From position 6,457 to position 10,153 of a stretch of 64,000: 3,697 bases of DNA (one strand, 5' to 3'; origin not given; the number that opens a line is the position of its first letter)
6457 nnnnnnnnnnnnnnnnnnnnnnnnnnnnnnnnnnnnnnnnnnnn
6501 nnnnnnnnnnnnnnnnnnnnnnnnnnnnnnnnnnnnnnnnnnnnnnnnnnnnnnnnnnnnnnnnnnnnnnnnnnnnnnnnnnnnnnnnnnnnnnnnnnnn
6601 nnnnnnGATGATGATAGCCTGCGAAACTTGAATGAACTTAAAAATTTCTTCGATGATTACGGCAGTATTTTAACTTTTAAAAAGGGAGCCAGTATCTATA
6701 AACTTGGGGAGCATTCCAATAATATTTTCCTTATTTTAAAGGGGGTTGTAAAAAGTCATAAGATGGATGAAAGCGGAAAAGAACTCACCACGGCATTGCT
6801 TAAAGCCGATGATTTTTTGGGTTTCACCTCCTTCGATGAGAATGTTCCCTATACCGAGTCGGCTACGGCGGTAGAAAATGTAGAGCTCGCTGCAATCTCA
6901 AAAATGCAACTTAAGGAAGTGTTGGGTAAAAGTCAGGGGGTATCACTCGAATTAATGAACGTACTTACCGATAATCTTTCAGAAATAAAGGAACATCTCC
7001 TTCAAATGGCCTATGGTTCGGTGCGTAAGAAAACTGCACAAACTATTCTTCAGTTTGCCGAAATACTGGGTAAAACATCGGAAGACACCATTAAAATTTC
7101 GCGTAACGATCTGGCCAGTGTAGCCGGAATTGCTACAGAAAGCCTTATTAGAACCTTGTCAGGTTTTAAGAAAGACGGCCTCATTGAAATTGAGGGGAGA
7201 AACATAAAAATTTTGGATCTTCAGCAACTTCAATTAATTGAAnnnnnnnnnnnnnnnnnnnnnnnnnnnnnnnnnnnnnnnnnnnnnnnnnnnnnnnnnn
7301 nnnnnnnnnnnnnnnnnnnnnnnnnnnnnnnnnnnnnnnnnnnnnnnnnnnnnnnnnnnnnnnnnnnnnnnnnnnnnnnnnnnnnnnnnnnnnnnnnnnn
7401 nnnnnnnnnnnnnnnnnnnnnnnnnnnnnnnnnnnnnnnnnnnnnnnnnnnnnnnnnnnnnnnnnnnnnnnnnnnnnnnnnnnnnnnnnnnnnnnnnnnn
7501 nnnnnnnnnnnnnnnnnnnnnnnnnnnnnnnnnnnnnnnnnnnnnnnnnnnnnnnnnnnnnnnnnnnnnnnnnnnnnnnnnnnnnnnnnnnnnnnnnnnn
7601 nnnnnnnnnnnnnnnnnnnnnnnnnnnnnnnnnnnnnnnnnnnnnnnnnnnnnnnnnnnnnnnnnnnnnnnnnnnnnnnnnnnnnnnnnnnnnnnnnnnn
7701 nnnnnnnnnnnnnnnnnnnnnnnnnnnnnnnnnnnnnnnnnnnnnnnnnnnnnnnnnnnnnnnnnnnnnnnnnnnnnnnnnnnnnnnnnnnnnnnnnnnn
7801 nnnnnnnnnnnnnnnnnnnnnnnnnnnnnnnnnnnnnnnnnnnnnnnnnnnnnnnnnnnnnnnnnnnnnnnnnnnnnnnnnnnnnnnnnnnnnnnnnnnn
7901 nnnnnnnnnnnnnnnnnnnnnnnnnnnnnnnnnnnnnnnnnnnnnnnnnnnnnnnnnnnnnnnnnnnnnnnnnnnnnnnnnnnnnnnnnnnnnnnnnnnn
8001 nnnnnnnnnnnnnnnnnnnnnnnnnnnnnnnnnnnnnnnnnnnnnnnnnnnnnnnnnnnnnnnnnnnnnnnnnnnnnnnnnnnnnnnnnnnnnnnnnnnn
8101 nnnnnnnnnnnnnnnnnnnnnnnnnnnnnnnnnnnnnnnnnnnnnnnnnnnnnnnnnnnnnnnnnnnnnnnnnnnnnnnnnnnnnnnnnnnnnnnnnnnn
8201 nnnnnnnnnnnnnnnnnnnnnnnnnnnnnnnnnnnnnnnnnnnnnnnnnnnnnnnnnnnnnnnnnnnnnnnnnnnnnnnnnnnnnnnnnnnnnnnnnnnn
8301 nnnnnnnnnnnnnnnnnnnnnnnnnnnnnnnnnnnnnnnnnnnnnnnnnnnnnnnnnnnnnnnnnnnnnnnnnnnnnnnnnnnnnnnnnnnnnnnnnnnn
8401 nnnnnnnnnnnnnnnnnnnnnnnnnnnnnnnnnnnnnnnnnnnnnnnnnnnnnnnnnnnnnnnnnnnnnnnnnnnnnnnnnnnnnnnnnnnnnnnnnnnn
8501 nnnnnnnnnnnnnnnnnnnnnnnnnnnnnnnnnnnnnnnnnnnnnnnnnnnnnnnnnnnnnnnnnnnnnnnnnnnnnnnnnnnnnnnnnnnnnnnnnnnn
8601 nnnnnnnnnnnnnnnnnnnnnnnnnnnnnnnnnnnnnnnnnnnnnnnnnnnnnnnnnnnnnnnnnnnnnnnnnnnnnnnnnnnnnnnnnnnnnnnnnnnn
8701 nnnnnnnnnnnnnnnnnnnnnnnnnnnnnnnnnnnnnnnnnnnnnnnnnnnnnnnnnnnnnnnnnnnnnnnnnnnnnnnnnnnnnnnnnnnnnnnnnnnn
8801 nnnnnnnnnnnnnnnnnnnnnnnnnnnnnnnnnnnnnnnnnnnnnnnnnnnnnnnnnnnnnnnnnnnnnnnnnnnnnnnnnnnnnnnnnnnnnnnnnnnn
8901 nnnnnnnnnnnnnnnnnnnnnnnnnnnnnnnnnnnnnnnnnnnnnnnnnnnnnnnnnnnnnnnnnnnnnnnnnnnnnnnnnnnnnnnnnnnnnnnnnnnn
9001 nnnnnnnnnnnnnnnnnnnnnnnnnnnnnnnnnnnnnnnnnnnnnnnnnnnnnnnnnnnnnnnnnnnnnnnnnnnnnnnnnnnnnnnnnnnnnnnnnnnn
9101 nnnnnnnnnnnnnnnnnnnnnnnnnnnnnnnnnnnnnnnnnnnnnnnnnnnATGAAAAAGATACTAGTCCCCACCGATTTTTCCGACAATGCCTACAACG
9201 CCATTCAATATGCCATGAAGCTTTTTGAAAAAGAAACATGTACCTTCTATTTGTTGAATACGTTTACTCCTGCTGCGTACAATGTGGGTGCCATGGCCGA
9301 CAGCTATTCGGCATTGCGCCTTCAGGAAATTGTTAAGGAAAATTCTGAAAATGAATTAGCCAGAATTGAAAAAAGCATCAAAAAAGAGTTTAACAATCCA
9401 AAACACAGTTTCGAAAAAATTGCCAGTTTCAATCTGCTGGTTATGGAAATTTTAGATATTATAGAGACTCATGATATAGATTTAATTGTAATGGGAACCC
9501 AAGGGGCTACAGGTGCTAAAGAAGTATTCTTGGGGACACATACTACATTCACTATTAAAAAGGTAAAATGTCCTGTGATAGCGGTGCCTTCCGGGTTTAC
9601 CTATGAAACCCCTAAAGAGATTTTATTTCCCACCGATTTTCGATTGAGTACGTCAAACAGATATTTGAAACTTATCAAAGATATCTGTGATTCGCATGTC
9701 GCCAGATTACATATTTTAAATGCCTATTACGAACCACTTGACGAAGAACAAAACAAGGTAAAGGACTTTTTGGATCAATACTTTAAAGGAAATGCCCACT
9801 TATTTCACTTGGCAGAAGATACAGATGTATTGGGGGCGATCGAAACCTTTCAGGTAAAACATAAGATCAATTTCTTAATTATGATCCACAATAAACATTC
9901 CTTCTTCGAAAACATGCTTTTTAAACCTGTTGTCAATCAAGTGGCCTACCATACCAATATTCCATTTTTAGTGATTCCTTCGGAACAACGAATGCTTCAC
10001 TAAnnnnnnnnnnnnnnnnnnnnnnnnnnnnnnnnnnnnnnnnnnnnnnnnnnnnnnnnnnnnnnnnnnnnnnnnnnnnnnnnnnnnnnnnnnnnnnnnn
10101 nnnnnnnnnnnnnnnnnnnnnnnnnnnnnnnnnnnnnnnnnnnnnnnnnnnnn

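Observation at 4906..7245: FixL-like PAS kinase plus a REC::Crp/Fnr fusion regulator: a possible one-protein FixJ+FixK short circuit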

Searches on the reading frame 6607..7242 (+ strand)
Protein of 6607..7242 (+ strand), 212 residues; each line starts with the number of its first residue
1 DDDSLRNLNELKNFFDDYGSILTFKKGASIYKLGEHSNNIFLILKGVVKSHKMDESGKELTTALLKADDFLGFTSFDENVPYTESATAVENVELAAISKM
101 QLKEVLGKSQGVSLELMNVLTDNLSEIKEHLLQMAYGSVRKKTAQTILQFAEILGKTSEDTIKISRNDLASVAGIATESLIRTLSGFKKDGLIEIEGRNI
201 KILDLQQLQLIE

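Call 30: search_solved_structures(query=window:6607-7242:+, max_evalue=0.001, show_alignments=4)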
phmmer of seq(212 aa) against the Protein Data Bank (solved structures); distinct sequences matched with E-value up to 0.001: 61 (the best 60 are shown).
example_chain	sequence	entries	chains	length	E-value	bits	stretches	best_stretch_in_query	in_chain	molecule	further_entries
4cyd_A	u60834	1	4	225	2.5e-16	63.5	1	13-208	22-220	PROBABLE TRANSCRIPTION REGULATOR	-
4byy_A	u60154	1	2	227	2.6e-16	63.5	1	13-208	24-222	TRANSCRIPTIONAL REGULATOR, CRP/FNR FAMILY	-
3r6s_A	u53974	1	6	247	3.4e-16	63.1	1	13-208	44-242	transcription regulator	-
3h3u_A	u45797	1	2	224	2.8e-15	60.1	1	23-208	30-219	PROBABLE TRANSCRIPTIONAL REGULATORY PROTEIN (PROBABLY CRP/FNR-FAMILY)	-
3mzh_A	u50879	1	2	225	2.8e-15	60.1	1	23-208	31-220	PROBABLE TRANSCRIPTIONAL REGULATORY PROTEIN (PROBABLY CRP/FNR-FAMILY)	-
3d0s_A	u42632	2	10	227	2.9e-15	60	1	23-208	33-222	TRANSCRIPTIONAL REGULATORY PROTEIN | PROBABLE TRANSCRIPTIONAL REGULATORY PROTEIN (PROBABLY CRP/ FNR-FAMILY)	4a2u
3i54_A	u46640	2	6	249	3.9e-15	59.6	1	23-208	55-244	Transcriptional regulator, Crp/Fnr family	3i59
2gau_A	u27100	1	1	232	4.8e-15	59.3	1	15-209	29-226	transcriptional regulator, Crp/Fnr family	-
9qlt_A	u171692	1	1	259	5.3e-12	49.4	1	24-206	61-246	FNR type regulator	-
9qll_A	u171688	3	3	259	1e-11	48.5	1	24-206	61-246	FNR type regulator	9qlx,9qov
8qto_A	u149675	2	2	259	1e-11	48.5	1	24-206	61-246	FNR type regulator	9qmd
5cvr_A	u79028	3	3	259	1e-11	48.5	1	24-206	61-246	FNR type regulator | FNR regulator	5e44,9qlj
9qmc_A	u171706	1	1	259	1e-11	48.5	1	24-206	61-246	FNR type regulator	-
9qly_A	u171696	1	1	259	1e-11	48.5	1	24-206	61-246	FNR type regulator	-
6dt4_A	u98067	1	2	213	1.4e-11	48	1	24-202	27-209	Cyclic AMP receptor protein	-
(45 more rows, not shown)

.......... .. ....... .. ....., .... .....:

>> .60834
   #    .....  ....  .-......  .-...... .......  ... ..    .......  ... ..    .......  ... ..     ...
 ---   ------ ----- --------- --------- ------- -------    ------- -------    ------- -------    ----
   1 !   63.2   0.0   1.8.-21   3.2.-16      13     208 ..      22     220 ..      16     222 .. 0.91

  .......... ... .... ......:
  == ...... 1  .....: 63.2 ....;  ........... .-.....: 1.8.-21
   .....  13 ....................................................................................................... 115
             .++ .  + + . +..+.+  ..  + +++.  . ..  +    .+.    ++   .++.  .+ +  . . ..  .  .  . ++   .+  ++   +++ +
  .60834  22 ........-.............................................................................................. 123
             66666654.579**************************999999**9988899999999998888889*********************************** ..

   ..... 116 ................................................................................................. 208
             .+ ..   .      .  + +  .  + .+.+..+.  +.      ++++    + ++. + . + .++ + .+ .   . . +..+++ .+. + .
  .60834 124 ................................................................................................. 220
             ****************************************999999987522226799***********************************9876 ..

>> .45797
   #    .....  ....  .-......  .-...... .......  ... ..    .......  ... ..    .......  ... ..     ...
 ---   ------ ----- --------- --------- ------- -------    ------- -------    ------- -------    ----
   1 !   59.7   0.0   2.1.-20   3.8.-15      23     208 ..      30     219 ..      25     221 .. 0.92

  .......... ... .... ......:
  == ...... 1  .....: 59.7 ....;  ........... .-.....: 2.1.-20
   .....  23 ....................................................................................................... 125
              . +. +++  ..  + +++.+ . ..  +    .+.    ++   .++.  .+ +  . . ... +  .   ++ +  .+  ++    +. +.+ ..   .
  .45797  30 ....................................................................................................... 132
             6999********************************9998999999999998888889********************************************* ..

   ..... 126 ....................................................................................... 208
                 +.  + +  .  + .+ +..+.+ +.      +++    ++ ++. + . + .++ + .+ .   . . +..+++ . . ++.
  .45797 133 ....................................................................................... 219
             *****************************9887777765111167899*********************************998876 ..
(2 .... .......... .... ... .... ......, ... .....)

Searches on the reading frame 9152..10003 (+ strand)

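Call 3: search_protein_families(library=pfam, proteins=[window:9152-10003:+], max_evalue=0.01)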
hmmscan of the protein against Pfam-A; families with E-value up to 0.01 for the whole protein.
window:9152-10003:+ (283 aa): 2 families
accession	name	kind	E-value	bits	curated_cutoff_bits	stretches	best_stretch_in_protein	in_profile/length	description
PF00582.32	Usp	-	1.1e-27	97.8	24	1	1-146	1-141/141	Universal stress protein family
PF01949.23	Endo_dU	-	0.0045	16.8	32.7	0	13-92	49-128/182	Endonuclease dU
